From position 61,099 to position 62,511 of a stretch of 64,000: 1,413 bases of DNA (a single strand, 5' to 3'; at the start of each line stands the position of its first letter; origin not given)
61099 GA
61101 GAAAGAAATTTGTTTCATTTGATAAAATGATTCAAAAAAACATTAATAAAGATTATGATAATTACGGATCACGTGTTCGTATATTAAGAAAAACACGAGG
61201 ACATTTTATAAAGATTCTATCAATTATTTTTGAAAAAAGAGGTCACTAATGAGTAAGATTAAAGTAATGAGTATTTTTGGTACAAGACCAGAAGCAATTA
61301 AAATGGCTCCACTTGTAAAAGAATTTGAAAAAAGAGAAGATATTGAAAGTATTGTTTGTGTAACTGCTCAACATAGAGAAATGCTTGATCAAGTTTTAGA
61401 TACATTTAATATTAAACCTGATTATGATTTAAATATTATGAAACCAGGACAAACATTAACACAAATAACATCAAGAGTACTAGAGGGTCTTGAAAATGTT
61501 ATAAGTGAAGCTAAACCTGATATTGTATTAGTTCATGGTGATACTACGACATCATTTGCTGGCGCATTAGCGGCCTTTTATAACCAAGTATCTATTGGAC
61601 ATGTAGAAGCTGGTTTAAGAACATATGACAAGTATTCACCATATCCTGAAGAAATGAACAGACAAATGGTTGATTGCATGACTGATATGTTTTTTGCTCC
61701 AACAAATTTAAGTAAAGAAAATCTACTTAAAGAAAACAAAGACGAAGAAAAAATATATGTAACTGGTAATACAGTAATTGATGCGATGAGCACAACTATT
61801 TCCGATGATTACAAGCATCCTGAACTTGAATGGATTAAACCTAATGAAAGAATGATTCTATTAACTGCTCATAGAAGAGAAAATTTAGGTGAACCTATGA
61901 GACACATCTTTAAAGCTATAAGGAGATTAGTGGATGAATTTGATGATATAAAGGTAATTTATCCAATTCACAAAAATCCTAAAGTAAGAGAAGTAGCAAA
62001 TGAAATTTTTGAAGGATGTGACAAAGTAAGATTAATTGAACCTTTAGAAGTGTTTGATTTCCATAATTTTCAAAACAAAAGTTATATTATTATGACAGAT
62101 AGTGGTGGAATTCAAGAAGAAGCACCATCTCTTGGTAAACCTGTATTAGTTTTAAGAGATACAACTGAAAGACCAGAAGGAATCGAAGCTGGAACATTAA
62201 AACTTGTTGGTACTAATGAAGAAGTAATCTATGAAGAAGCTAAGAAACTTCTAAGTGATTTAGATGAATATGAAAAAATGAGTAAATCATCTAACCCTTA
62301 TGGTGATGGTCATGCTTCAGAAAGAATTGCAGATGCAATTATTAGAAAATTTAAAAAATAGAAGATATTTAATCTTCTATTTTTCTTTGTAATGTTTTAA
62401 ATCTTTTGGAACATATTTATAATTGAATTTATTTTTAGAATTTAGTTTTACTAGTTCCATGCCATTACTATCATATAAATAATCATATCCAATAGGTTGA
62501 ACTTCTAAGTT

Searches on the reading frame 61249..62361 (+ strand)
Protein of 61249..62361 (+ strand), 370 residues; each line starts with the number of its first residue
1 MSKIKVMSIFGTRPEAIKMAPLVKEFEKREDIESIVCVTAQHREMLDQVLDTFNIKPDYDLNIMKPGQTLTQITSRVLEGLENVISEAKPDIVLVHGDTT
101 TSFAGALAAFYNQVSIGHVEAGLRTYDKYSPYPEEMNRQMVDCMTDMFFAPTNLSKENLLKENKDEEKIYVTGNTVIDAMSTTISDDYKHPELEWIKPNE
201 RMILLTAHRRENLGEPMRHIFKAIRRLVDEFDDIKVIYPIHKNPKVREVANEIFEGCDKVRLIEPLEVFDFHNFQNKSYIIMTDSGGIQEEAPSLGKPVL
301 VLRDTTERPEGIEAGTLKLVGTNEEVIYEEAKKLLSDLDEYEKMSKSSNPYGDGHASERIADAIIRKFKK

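Call 80: find_encoding_contigs(protein=window:61249-62361:+, flank=10000, max_places=2)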
Protein window:61249-62361:+ (370 aa): no gene with exactly this product is on record in the collection.
